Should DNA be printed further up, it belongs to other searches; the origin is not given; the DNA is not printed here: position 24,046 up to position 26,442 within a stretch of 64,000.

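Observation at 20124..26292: Cytoplasmic Fe-S molybdopterin oxidoreductase translationally coupled to an FbpABC/ThiBPQ/PotABCD-type importer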

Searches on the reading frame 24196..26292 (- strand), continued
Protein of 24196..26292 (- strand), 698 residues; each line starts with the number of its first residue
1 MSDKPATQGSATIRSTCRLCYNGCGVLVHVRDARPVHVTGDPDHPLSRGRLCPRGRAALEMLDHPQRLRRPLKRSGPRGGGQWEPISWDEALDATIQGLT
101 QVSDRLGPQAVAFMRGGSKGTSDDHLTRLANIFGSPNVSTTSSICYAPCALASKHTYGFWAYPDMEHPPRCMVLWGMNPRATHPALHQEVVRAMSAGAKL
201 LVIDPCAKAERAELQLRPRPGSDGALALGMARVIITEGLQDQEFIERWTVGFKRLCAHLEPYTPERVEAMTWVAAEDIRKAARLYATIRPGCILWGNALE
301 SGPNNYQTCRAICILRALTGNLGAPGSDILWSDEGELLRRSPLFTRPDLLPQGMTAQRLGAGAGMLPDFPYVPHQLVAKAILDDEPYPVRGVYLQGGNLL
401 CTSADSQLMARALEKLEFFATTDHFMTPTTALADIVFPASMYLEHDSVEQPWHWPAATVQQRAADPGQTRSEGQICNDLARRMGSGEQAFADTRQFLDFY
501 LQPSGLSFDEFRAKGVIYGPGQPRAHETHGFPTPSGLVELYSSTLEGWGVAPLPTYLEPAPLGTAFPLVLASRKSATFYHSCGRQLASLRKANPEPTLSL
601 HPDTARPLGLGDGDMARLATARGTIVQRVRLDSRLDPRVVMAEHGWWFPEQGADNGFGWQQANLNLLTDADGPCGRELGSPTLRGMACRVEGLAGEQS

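Call 90: search_protein_families(library=ncbifam, proteins=[L173:4712-6166:+, L173:11385-12677:+, L173:12684-13775:+, L173:3971-4660:+, L173:7001-9097:+, L173:10286-11311:+], max_evalue=1e-10)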
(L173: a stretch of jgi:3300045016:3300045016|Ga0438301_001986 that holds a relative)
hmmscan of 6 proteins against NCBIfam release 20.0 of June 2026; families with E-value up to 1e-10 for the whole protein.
L173:4712-6166:+ (484 aa): 1 family
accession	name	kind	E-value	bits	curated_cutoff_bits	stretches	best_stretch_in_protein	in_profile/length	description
TIGR02369.2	trimeth_pyl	equivalog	5.5e-101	338.4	525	1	15-473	6-463/469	[trimethylamine--corrinoid protein] Co-methyltransferase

L173:11385-12677:+ (430 aa): 2 families
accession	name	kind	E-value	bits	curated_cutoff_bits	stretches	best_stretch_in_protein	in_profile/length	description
NF040793.1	sarcosine_GrdG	exception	4.3e-68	230.1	780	1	1-385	1-382/428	sarcosine reductase complex component B subunit alpha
NF053623.1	fluoroAc_FarE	equivalog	5.6e-57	193.4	675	1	2-390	4-380/419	fluoroacetate reductase subunit FarE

L173:12684-13775:+ (364 aa): 6 families
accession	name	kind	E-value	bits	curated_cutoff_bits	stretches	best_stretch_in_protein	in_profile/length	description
TIGR01918.1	various_sel_PB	subfamily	1e-103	347.6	65.45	1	9-364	1-344/431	glycine/betaine/sarcosine/D-proline family reductase selenoprotein B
NF040794.1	sarcosine_GrdF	exception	2.6e-103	346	800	1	6-364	2-348/435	sarcosine reductase complex component B subunit beta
TIGR01917.1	gly_red_sel_B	equivalog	7.2e-95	318.4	602.2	1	9-364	1-344/431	glycine reductase complex selenoprotein B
NF040795.1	betaine_GrdH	exception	3.3e-93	313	775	1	10-364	2-345/435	betaine reductase selenoprotein B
NF041545.1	GrdB_like_no_Se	equivalog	8.3e-21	74.4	175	1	9-141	1-135/171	GrdB-related putative oxidoreductase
TIGR04483.1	D_pro_red_PrdB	equivalog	8e-13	48.4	300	1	234-363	22-145/238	D-proline reductase (dithiol) protein PrdB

L173:3971-4660:+ (229 aa): 1 family
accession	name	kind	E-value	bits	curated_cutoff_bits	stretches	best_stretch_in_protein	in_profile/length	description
NF007408.0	PRK09943.1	equivalog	4.4e-22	78.5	211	0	20-126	6-112/185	HTH-type transcriptional regulator PuuR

L173:7001-9097:+ (698 aa): 24 families
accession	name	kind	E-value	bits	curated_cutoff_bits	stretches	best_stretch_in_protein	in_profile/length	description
NF012032.0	PRK15488.1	equivalog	8.4e-95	318.3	694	1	7-512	42-560/759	thiosulfate reductase PhsA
TIGR01591.1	Fdh-alpha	equivalog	4.2e-91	306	666.25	1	12-653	2-646/672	formate dehydrogenase subunit alpha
TIGR02166.1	dmsA_ynfE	subfamily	8.7e-66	222.5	777.7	1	8-676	44-775/794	DMSO/selenate family reductase complex A subunit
NF047855.1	AssmNtatRedNasC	equivalog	5.7e-61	206.7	1100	2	36-323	51-339/708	assimilatory nitrate reductase catalytic subunit NasC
TIGR03479.1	DMSO_red_II_alp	subfamily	7.2e-61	206.3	984.75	1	12-246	62-306/913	molybdopterin-dependent oxidoreductase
TIGR01553.1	formate-DH-alph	equivalog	2.2e-47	161.4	814.2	2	9-100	45-141/1009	formate dehydrogenase-N subunit alpha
TIGR00509.1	bisC_fam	subfamily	1.8e-46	158.8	1017.55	1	65-488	56-517/772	molybdopterin guanine dinucleotide-containing S/N-oxide reductase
NF041884.1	selenate_YnfF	exception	5.6e-44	150.2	1650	1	9-328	46-399/798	selenate/tellurate reductase subunit YnfF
NF041885.1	selenate_YnfE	exception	6.7e-44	149.9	1675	1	17-437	58-516/805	selenate/tellurate reductase subunit YnfE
NF011566.1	PRK14990.1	exception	2.7e-41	141.4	1600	1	8-677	58-796/814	dimethylsulfoxide reductase subunit A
NF041513.1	formate_DH_Act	exception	8.3e-38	129.8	1400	2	7-99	41-131/1067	formate dehydrogenase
NF041783.2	mnquin_red_QrcB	equivalog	5e-37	127.4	440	1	9-325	53-364/695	menaquinone reductase molybdopterin-binding-like subunit QrcB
NF041323.1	Nitr_red_NasA_Halo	equivalog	8.2e-37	127.1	1000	1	16-324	3-309/673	assimilatory nitrate reductase NasA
TIGR01706.1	NAPA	equivalog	6.6e-35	120.6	930.55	1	10-247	44-291/830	periplasmic nitrate reductase subunit alpha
NF010055.0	PRK13532.1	equivalog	2.6e-32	111.9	904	1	10-246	44-290/830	nitrate reductase catalytic subunit NapA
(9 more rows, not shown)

L173:10286-11311:+ (341 aa): 2 families
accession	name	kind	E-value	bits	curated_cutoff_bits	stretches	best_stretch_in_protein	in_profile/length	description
NF007962.0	PRK10682.1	equivalog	7e-15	54.9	636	1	7-311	12-338/370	spermidine/putrescine ABC transporter substrate-binding protein PotF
NF007048.0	PRK09501.1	equivalog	1.5e-14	53.7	582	1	10-326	11-329/348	spermidine/putrescine ABC transporter substrate-binding protein PotD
